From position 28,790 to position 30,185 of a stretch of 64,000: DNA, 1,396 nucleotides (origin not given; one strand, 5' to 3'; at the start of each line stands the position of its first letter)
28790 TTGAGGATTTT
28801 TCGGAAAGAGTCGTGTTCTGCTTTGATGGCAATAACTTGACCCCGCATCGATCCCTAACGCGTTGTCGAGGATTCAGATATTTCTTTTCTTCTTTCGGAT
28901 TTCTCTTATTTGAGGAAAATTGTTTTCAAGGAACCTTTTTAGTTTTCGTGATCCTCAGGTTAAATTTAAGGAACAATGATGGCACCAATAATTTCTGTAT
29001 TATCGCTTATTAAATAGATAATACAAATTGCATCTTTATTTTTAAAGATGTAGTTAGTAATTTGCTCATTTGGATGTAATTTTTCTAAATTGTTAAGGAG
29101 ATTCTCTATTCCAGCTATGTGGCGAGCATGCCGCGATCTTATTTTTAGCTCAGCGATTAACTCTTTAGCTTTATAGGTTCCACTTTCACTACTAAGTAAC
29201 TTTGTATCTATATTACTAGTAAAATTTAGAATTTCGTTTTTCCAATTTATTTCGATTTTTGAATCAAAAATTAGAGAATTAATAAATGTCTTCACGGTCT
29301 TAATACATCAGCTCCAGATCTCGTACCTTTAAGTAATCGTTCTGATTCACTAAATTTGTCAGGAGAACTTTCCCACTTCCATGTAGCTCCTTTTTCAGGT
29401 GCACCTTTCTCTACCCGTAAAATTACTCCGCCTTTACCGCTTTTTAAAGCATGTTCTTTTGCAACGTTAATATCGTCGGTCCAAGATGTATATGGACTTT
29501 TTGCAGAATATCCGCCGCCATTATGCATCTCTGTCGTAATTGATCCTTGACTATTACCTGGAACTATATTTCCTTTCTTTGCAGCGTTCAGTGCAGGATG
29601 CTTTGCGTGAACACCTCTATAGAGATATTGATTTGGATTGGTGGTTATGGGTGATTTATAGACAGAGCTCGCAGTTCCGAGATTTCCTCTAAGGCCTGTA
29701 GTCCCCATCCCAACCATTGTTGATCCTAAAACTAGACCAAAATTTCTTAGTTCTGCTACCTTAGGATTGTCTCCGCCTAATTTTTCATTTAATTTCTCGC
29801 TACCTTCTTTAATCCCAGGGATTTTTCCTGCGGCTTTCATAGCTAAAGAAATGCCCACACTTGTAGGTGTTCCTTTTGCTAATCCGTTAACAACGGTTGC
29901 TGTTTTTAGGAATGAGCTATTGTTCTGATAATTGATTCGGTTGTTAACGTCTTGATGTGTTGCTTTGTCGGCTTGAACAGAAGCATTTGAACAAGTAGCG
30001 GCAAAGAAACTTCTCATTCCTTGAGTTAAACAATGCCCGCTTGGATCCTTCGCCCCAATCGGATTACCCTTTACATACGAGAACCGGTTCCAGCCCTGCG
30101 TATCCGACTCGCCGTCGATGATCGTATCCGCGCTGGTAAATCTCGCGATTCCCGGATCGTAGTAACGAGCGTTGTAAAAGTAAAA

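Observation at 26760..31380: Rhs/YD-repeat polymorphic toxin locus with a displaced (orphan) toxin-immunity cassette in a spirochete-like genome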

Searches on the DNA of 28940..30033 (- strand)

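Call 88: search_dna_similar(query=window:28940-30033:-, collection=plasmids, mode=distant, max_rows=10)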
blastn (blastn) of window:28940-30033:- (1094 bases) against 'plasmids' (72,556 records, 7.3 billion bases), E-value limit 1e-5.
No match.

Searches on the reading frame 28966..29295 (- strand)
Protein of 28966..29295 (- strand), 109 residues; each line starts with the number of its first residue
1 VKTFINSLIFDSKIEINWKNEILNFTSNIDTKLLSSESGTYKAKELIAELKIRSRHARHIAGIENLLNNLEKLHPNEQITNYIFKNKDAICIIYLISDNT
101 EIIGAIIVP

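Call 4: search_protein_families(library=pfam, proteins=[window:28966-29295:-], max_evalue=0.1)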
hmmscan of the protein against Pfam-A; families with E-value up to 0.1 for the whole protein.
window:28966-29295:- (109 aa): 0 families

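Call 7: search_protein_families(library=ncbifam, proteins=[window:28966-29295:-], max_evalue=0.1)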
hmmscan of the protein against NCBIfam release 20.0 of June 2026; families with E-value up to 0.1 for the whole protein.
window:28966-29295:- (109 aa): 0 families

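Call 27: search_protein_families(library=pfam, proteins=[window:28966-29295:-], max_evalue=10)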
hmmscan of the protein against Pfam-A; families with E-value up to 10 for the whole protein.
window:28966-29295:- (109 aa): 0 families

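Call 89: search_dna_similar(query=window:28966-29295:-, collection=plasmids, mode=protein, max_rows=10, max_evalue=0.001)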
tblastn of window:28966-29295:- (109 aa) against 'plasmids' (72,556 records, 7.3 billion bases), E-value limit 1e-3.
No match.

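Call 90: list_cluster_members(proteins=[window:28969-29295:-, window:27056-27400:-, P0001])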
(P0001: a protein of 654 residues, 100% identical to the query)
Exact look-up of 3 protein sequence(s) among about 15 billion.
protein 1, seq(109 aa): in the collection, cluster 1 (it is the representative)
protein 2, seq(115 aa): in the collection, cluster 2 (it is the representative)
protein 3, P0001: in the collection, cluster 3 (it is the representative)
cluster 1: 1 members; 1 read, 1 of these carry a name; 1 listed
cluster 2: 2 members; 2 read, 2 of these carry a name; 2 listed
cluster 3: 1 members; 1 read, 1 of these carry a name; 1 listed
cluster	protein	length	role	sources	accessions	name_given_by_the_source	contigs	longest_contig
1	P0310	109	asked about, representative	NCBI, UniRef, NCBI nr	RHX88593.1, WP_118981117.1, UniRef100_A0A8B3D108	hypothetical protein [Leptospira stimsonii] | Uncharacterized protein n=1 Tax=Leptospira stimsonii TaxID=2202203 RepID=A0A8B3D108_9LEPT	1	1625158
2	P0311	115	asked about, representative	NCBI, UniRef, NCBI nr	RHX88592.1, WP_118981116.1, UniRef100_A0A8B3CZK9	hypothetical protein [Leptospira stimsonii] | Uncharacterized protein n=1 Tax=Leptospira stimsonii TaxID=2202203 RepID=A0A8B3CZK9_9LEPT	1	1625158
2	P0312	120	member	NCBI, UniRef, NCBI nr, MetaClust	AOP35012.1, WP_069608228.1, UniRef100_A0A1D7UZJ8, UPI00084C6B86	hypothetical protein A0128_14840 [Leptospira tipperaryensis] | Uncharacterized protein n=1 Tax=Leptospira tipperaryensis TaxID=2564040 ... | hypothetical protein [Leptospira tipperaryensis]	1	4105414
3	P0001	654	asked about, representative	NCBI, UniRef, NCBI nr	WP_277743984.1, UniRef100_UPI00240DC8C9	RHS repeat domain-containing protein [Leptospira stimsonii] | RHS repeat domain-containing protein n=1 Tax=Leptospira stimsonii TaxID=2202203 ... | RHS repeat-associated core domain-containing protein [Leptospira stimsonii]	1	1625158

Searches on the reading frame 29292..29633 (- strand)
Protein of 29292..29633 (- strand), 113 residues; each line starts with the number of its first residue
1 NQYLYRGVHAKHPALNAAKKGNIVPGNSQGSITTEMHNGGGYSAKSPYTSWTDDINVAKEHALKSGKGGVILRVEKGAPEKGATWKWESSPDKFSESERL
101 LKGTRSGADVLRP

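Call 68: search_protein_representatives(protein=window:29292-29633:-)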
Query: 113 residues. Proteins with E-value up to 0.001 (for the whole library): 378; up to 1e-10: 148; up to 1e-30: 25. The best 150 are listed.
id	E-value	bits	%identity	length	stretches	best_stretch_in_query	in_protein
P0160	2.1e-40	153.5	61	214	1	2-112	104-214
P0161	6.4e-39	148.7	59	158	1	2-112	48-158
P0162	7.8e-38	145.2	59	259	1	2-112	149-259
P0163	6.3e-37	142.3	59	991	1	2-112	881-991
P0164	1.9e-35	137.5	57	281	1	2-111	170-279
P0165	1.1e-34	135.1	59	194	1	2-113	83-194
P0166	1.1e-34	135.1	59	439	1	2-111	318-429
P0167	1.4e-34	134.7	58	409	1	2-113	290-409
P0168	1.9e-34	134.3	58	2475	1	4-112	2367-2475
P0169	2.4e-34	133.9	59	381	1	2-113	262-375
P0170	3.0e-34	133.6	57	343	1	2-112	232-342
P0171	3.7e-34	133.3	61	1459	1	3-111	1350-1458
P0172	3.7e-34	133.3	58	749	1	3-113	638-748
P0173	4.0e-34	133.2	57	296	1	2-112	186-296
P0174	5.4e-34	132.8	57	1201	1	2-112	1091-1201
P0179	1.4e-32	128.2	59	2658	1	2-113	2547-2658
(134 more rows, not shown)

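Call 71: search_solved_structures(query=A4, max_evalue=10, show_alignments=2)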
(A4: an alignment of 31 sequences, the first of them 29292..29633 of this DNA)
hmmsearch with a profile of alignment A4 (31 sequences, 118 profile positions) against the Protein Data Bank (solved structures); distinct sequences matched with E-value up to 10: 13.
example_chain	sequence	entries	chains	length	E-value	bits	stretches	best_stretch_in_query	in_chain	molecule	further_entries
2kxi_A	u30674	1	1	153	0.0063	19.5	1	41-111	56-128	Uncharacterized protein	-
9zdm_B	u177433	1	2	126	0.11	15.5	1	6-66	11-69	Probable Rhs-family protein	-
4nzp_A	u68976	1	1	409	0.29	14.1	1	72-105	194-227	Argininosuccinate synthase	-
5dmk_A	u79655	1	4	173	0.74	12.8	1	36-66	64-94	H-2 class II histocompatibility antigen, A-D alpha chain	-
7rdv_A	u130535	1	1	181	0.79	12.7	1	36-66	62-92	H-2 class II histocompatibility antigen, A-D alpha chain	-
1f3j_A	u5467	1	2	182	0.8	12.7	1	36-66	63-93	H-2 CLASS II HISTOCOMPATIBILITY ANTIGEN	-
6blx_A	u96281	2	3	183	0.81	12.7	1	36-66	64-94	H-2 class II histocompatibility antigen, A-D alpha chain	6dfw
6blq_A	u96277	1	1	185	0.82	12.7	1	36-66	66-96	H-2 class II histocompatibility antigen, A-D alpha chain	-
1es0_A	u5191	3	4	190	0.86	12.6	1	36-66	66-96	H-2 CLASS II HISTOCOMPATIBILITY ANTIGEN | H-2 class II histocompatibility antigen, A-D alpha chain | MHC CLASS II H2-IAg7 ALPHA CHAIN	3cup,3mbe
1iao_A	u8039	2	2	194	0.87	12.6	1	36-66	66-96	MHC CLASS II I-AD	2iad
7qhp_A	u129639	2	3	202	1.4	12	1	36-66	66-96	H-2 class II histocompatibility antigen, A-D alpha chain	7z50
6blr_A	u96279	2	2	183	1.5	11.9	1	37-66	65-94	IAg7 alpha chain | H-2 class II histocompatibility antigen, A-D alpha chain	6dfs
4tmd_A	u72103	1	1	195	1.8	11.6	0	67-99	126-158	Uncharacterized protein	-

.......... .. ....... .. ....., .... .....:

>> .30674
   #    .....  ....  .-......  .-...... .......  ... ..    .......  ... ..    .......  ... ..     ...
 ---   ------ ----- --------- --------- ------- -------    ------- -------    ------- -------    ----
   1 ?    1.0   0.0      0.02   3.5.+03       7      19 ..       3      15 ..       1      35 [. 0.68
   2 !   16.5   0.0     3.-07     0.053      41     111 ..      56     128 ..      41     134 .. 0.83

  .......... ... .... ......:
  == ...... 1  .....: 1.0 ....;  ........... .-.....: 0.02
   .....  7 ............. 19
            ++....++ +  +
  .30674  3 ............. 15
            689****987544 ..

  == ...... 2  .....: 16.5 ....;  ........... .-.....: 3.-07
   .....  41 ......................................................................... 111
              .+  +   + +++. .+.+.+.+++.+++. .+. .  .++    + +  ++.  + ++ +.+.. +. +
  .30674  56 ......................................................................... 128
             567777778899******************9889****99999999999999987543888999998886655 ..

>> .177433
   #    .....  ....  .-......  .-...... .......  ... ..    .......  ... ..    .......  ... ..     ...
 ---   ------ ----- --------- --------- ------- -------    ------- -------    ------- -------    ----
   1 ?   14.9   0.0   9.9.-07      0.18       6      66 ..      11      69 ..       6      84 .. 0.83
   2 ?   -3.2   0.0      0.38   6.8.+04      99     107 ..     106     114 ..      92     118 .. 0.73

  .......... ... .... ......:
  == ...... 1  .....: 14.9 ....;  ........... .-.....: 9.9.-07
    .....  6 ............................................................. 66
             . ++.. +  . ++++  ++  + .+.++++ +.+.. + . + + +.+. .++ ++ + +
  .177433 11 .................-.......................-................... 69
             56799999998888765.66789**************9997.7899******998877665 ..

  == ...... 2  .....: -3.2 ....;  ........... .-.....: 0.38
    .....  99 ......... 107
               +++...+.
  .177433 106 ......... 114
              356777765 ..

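Call 72: search_protein_families(library=pfam, proteins=[P0168, P0179, P0163, P0171, P0174], max_evalue=0.001)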
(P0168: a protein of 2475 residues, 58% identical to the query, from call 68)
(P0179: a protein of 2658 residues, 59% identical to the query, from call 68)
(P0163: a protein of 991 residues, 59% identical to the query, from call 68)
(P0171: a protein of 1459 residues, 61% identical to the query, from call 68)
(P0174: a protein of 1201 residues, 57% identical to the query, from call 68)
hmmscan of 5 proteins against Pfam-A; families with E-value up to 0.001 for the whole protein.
P0168 (2475 aa): 3 families
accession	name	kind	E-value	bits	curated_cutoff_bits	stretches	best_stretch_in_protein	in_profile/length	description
PF05593.20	RHS_repeat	-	5.7e-56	186.4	22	7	1768-1804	1-37/38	RHS Repeat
PF20148.4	DUF6531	-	2.2e-20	73.2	24.1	1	996-1071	1-69/74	Domain of unknown function (DUF6531)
PF01841.26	Transglut_core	-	5.3e-09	36.8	23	1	293-440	14-107/108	Transglutaminase-like superfamily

P0179 (2658 aa): 6 families
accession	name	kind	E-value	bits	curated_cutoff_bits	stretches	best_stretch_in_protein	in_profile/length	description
PF05593.20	RHS_repeat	-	1.2e-37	128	22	3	1869-1905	1-37/38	RHS Repeat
PF13517.12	FG-GAP_3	-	6.2e-36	123.2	26.9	3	388-455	1-61/61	FG-GAP-like repeat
PF01839.29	FG-GAP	-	1.6e-21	76.2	22.1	0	440-456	5-21/37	FG-GAP repeat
PF03534.18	SpvB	-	1.3e-12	48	22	1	43-204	3-178/287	Salmonella virulence plasmid 65kDa B protein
PF12256.14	TcdB_toxin_midN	-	1.2e-11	44.7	24.8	1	1314-1434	30-157/181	Insecticide toxin TcdB middle/N-terminal region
PF20041.5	DUF6443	-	1.5e-06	28.9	27.8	0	1745-1807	16-80/137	Domain of unknown function (DUF6443)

P0163 (991 aa): 1 family
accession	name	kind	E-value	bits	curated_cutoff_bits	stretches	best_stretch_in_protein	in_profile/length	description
PF05593.20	RHS_repeat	-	2.3e-19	69.7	22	1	132-168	2-38/38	RHS Repeat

P0171 (1459 aa): 1 family
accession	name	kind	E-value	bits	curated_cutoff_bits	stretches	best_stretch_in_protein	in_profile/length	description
PF05593.20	RHS_repeat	-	1.3e-23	83.3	22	1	642-667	5-31/38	RHS Repeat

P0174 (1201 aa): 1 family
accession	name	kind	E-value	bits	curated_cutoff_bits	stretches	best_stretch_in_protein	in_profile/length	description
PF05593.20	RHS_repeat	-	4.6e-18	65.6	22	2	414-447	1-34/38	RHS Repeat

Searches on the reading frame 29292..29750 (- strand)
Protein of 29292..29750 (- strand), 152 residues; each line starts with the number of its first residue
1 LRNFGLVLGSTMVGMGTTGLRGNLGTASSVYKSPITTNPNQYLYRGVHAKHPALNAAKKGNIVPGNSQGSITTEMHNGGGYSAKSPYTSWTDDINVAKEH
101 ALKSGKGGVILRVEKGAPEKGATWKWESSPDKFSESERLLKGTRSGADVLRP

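Call 25: search_solved_structures(query=window:29292-29750:-, max_evalue=10)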
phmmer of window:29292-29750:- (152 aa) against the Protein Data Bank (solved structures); distinct sequences matched with E-value up to 10: 0.

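Call 28: find_homologous_proteins(query=window:29292-29750:-, max_evalue=0.01)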
Query window:29292-29750:- (152 aa): 1 proteins with E <= 0.01 among 22 candidates.
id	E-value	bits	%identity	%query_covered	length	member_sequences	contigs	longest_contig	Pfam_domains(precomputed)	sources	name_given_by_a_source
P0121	2.8e-29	120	52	73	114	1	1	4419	-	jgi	jgi:hypothetical protein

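Call 67: predict_structure(alignment_id=A3)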
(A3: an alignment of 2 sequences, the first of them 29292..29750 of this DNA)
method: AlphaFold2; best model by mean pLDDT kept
length: 152 residues; sequences in the alignment: 2
mean_pLDDT: 41.7   pTM: 0.35
mean pLDDT of the five models: 41.7, 40.7, 37.2, 37.0, 32.9
residues with pLDDT >= 90: 0; 70-90: 0; 50-70: 35; < 50: 117
segments of 3 or more residues with pLDDT < 50: 1-41, 47-50, 56-88, 104-110, 113-125, 131-137, 143-152
pLDDT, mean of each block of 10 residues (from residue 1): 35 33 29 33 50 48 34 39 47 57 48 45 49 48 36 22
secondary structure, 60 per line:
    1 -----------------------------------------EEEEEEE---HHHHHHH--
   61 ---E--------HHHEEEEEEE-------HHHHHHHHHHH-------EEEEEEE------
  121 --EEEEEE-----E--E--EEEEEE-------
elements in order: E42-48 H52-58 E76-82 H90-100 E108-114 E123-128 E140-145

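Call 73: find_encoding_contigs(protein=P0121, flank=3000, max_places=3)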
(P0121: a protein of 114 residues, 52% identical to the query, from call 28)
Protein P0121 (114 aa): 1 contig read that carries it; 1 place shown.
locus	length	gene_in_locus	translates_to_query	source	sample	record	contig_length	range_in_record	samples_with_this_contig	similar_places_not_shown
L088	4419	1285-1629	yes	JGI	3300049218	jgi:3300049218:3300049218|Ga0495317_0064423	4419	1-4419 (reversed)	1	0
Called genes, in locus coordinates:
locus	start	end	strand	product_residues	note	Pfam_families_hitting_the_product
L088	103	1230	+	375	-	PF01073:3Beta_HSD, PF01370:Epimerase, PF02719:Polysacc_synt_2, PF05368:NmrA (weak), PF16363:GDP_Man_Dehyd, PF07993:NAD_binding_4, PF01370:Epimerase, PF16363:GDP_Man_Dehyd, +1 more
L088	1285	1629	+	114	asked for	-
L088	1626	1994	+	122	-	-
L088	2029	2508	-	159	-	PF09424:YqeY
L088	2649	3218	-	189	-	PF04191:PEMT, PF04140:ICMT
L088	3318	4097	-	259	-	-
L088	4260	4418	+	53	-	?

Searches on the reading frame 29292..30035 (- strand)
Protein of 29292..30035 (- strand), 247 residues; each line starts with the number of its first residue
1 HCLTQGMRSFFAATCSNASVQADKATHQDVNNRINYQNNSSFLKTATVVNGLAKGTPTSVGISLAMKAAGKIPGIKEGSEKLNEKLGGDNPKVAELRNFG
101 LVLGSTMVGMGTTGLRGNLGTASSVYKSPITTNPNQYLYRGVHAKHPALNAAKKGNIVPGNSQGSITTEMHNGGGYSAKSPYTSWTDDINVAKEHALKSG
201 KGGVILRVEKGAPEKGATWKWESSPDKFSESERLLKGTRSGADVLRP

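Call 27: search_protein_families(library=pfam, proteins=[window:29292-30035:-], max_evalue=10)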
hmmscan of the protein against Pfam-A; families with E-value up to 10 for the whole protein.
window:29292-30035:- (247 aa): 0 families
